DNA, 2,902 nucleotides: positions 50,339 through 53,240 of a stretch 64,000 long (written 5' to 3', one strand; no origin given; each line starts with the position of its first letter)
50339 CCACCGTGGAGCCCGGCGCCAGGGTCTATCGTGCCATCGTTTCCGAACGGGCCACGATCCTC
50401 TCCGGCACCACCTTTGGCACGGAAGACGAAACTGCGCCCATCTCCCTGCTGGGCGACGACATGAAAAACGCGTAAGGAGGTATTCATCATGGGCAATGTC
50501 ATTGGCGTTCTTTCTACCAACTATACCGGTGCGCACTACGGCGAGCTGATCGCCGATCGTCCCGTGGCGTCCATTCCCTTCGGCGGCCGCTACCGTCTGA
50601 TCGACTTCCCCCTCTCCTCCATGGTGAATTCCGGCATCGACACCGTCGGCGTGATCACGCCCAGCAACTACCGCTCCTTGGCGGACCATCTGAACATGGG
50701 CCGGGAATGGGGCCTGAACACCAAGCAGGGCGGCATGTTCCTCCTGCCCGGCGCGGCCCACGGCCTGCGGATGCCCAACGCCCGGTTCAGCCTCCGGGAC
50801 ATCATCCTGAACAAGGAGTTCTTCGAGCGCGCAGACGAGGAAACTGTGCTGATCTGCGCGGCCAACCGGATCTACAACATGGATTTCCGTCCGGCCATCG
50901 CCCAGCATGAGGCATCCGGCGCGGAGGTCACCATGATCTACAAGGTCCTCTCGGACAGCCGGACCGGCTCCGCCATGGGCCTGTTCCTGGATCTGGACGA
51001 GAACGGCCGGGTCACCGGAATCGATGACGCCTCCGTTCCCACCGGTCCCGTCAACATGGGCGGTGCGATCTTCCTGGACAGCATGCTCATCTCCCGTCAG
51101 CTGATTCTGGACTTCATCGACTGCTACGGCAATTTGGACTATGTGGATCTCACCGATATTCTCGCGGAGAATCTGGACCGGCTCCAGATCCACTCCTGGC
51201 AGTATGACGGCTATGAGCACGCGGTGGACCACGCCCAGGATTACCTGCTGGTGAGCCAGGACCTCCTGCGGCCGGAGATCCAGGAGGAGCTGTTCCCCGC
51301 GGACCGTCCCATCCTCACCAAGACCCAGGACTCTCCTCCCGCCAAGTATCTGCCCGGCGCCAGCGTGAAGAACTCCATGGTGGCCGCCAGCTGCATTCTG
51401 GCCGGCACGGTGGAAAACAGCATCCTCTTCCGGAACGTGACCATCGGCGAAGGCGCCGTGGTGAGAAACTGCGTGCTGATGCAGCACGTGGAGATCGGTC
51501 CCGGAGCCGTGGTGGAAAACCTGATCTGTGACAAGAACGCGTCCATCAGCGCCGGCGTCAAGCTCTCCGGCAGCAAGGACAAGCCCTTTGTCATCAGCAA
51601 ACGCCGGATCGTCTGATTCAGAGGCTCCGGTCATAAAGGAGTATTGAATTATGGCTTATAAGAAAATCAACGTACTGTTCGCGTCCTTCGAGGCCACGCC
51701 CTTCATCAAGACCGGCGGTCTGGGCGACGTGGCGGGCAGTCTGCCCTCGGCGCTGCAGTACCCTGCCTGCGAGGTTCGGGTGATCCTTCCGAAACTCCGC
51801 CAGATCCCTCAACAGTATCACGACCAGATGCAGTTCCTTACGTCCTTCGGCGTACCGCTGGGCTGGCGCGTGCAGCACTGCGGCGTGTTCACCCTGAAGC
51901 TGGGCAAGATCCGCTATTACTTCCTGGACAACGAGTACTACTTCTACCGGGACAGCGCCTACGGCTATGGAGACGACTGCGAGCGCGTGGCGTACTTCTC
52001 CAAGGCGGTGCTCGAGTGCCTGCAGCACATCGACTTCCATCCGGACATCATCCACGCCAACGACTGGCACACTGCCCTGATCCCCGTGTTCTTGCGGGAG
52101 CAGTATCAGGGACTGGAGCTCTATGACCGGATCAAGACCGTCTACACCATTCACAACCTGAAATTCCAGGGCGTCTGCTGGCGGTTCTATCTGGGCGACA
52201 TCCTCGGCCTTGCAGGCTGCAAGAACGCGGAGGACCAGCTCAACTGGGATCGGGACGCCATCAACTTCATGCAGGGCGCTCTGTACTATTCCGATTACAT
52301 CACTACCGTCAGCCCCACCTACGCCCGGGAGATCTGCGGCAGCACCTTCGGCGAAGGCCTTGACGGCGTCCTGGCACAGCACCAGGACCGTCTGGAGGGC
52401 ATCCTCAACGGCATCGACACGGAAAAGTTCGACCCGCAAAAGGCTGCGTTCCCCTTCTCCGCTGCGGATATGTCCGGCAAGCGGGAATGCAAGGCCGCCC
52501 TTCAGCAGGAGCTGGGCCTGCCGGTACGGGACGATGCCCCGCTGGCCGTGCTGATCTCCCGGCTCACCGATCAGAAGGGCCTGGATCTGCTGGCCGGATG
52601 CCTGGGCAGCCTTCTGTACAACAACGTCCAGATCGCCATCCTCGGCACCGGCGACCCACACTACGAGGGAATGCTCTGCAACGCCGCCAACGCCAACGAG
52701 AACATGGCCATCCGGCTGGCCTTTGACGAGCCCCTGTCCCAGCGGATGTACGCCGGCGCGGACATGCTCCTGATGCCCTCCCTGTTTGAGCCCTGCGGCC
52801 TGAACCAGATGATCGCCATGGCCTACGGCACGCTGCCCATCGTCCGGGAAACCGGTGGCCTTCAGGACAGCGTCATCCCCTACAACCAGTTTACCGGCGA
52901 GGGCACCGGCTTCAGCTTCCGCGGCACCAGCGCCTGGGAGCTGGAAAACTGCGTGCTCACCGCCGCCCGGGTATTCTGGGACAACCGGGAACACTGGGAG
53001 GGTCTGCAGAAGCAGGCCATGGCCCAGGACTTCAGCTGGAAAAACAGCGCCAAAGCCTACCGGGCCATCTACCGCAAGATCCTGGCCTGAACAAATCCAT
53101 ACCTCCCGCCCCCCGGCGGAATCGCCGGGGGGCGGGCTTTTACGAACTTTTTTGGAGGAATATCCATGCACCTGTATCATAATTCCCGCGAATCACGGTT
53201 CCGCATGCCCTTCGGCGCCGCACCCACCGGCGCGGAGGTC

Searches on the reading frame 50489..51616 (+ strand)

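Call 63: search_protein_families(library=pfam, proteins=[window:50489-51616:+], max_evalue=0.00001)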
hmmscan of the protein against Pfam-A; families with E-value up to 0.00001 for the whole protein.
window:50489-51616:+ (375 aa): 4 families
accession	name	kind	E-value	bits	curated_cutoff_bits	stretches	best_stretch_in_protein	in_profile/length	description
PF24894.1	Hexapep_GlmU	-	1.3e-15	57.8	23.3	1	291-359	14-83/104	GlmU-like, C-terminal hexapeptide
PF00483.29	NTP_transferase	-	5.1e-12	46.3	21.2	1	28-176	24-158/245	Nucleotidyl transferase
PF25084.1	LbH_EIF2B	-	1.9e-07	31.5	54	1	306-359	34-87/105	EIF2B subunit epsilon LbH domain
PF25247.1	LbH_GLGC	-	3.3e-07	30.8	27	0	283-331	4-52/135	GLGC left-handed parallel beta-helix domain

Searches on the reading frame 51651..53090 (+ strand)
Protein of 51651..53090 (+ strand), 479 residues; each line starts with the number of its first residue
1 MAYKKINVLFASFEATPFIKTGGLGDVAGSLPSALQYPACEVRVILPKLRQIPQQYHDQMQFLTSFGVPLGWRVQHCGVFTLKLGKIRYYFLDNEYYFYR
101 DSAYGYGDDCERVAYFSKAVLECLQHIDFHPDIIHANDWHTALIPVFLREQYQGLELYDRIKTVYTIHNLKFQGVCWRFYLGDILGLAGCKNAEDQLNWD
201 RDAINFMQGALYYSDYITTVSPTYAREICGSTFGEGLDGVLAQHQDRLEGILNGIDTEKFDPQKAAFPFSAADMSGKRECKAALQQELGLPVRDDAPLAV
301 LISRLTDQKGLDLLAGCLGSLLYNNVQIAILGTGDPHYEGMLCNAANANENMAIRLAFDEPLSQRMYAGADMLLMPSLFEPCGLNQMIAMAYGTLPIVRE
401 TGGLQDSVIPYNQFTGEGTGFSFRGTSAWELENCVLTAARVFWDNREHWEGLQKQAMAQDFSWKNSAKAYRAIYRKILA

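Call 64: search_protein_families(library=pfam, proteins=[window:51651-53090:+], max_evalue=0.00001)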
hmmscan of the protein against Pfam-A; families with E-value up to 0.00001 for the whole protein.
window:51651-53090:+ (479 aa): 3 families
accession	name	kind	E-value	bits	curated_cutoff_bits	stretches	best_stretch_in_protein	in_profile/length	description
PF08323.17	Glyco_transf_5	-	5.6e-80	268.9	22.7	1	7-242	1-238/239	Starch synthase catalytic domain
PF00534.26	Glycos_transf_1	-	1e-10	41.8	26.4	1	293-423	12-140/172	Glycosyl transferases group 1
PF13692.12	Glyco_trans_1_4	-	1.6e-08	35.4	27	1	297-408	2-115/142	Glycosyl transferases group 1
